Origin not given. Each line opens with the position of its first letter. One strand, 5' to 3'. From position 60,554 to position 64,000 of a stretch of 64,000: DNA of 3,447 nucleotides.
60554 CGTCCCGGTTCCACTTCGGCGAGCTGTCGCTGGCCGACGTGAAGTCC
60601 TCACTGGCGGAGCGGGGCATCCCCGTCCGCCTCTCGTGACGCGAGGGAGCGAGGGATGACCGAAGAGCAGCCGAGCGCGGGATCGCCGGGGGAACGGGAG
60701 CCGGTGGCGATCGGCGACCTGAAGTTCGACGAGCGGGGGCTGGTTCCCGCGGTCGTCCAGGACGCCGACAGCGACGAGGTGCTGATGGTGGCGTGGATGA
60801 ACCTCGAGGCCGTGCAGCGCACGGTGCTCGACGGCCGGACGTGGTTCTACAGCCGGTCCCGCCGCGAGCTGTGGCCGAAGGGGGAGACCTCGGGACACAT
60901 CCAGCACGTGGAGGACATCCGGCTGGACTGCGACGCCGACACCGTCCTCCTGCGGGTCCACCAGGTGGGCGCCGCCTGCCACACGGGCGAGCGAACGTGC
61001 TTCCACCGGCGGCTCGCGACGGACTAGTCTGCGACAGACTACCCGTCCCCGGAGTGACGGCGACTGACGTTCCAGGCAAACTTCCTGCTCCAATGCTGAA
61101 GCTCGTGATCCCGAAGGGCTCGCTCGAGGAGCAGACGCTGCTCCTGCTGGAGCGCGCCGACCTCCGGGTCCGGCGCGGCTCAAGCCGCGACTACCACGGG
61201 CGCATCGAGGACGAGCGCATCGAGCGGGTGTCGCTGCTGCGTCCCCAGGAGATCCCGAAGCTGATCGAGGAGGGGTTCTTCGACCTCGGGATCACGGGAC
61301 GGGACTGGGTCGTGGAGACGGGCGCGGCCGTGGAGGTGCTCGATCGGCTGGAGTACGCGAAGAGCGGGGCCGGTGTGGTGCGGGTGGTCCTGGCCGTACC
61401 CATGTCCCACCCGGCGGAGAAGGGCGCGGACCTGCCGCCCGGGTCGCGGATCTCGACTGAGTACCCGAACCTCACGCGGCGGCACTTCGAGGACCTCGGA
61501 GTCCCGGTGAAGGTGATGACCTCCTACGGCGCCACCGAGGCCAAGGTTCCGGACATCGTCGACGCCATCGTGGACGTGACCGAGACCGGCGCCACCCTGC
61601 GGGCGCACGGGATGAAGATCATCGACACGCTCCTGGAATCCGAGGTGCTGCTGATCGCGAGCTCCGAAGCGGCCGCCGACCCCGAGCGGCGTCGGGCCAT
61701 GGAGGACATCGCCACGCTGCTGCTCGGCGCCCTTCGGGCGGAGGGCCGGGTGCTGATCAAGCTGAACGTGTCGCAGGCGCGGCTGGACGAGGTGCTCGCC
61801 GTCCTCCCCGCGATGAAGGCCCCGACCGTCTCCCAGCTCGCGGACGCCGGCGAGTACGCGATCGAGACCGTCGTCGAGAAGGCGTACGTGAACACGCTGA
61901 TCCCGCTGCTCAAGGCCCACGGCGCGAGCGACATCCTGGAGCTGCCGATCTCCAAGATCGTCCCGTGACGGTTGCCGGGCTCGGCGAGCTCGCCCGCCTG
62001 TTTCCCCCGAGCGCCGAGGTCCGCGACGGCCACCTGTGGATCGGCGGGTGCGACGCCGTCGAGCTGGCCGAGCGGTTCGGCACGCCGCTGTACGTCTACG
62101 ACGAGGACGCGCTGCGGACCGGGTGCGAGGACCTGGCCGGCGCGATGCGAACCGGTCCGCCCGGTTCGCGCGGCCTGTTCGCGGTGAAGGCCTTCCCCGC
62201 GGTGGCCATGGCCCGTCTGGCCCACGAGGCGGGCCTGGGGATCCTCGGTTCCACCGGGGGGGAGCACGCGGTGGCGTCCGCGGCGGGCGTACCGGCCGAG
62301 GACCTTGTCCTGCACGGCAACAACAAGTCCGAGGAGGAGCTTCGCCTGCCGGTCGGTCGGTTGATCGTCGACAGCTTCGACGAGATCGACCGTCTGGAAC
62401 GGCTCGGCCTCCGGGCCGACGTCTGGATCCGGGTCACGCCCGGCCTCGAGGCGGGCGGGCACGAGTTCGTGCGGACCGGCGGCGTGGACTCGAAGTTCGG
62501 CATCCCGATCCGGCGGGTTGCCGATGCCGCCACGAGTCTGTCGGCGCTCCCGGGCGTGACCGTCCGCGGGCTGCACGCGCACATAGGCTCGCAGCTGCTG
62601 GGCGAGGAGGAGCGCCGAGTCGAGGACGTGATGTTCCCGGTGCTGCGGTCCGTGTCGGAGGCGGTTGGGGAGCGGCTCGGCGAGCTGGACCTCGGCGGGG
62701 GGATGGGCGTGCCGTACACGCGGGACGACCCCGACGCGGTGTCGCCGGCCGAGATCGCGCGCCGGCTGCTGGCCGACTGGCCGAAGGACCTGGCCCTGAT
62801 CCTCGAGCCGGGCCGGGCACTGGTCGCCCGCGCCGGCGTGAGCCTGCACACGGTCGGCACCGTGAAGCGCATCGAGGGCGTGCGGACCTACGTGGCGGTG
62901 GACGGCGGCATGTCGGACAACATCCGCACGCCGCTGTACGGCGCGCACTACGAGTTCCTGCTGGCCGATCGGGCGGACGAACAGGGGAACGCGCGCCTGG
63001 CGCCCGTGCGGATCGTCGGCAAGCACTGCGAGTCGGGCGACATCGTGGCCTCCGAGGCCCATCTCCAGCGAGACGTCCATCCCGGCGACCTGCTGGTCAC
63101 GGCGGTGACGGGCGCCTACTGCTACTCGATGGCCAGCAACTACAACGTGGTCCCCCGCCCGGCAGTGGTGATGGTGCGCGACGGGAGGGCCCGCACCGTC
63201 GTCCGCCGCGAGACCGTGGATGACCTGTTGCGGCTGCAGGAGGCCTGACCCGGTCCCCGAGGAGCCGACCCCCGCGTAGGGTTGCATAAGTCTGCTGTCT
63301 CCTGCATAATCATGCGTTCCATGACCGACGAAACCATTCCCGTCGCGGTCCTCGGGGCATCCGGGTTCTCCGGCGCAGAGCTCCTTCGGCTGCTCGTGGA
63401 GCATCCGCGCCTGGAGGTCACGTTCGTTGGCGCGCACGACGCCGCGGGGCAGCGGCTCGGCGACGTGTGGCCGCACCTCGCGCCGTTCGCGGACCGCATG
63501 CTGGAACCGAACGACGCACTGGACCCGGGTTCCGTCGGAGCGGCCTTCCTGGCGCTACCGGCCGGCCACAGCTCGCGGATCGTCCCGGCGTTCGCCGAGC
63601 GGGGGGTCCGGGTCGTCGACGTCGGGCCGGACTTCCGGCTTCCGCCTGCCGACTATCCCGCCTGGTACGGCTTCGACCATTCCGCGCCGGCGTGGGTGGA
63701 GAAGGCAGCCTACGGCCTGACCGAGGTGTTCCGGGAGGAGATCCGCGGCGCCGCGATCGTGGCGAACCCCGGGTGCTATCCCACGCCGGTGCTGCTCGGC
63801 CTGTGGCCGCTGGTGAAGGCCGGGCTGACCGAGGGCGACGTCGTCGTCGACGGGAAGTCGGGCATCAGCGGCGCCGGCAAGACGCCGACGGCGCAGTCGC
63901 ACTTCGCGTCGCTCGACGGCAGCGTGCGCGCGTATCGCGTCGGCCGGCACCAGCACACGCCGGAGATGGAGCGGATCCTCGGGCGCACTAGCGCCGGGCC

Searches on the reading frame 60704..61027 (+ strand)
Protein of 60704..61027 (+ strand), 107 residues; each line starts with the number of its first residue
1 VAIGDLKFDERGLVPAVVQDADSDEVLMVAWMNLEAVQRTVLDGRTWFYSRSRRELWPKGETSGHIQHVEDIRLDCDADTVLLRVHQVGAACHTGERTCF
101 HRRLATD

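Call 60: search_protein_families(library=pfam, proteins=[window:60704-61027:+], max_evalue=0.001)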
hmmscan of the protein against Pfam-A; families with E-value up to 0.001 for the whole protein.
window:60704-61027:+ (107 aa): 1 family
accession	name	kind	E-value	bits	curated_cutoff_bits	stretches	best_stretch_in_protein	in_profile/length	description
PF01502.23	PRA-CH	-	2.4e-34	117.5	27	1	28-101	1-74/74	Phosphoribosyl-AMP cyclohydrolase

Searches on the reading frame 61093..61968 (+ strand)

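Call 60: search_protein_families(library=pfam, proteins=[window:61093-61968:+], max_evalue=0.001)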
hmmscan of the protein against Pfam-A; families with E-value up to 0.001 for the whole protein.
window:61093-61968:+ (291 aa): 2 families
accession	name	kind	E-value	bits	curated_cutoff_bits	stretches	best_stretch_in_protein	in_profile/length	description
PF01634.23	HisG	-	4.2e-41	141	25.5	1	50-208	1-154/158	ATP phosphoribosyltransferase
PF08029.16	HisG_C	-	6.5e-24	84.3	23.5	1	216-288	1-73/73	HisG, C-terminal domain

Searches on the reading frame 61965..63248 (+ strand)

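Call 60: search_protein_families(library=pfam, proteins=[window:61965-63248:+], max_evalue=0.001)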
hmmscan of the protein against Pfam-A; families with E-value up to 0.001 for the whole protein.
window:61965-63248:+ (427 aa): 2 families
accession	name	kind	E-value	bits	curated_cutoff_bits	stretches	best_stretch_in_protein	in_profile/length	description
PF02784.22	Orn_Arg_deC_N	-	9.4e-36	123.9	23.4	1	71-288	21-247/247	Pyridoxal-dependent decarboxylase, pyridoxal binding domain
PF00278.28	Orn_DAP_Arg_deC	-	7.4e-16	58.6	23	1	42-382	1-94/95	Pyridoxal-dependent decarboxylase, C-terminal sheet domain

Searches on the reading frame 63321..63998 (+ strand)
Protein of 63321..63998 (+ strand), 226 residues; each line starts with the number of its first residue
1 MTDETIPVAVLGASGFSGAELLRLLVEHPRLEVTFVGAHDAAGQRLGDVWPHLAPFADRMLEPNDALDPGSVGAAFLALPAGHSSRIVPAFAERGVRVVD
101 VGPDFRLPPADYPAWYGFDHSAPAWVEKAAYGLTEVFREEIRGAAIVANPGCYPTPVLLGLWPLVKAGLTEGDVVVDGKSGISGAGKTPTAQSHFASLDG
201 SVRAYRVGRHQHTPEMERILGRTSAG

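Call 60: search_protein_families(library=pfam, proteins=[window:63321-63998:+], max_evalue=0.001)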
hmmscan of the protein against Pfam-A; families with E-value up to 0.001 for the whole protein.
window:63321-63998:+ (226 aa): 3 families
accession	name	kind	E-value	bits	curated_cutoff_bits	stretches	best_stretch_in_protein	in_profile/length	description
PF01118.30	Semialdhyde_dh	-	2.9e-25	89.5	26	1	8-143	2-120/121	Semialdehyde dehydrogenase, NAD binding domain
PF22698.1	Semialdhyde_dhC_1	-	1.6e-23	83.8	27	1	152-223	1-73/165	Semialdehyde dehydrogenase, dimerisation domain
PF02774.23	Semialdhyde_dhC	-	4.2e-05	24.2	26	1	161-222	1-80/184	Semialdehyde dehydrogenase, dimerisation domain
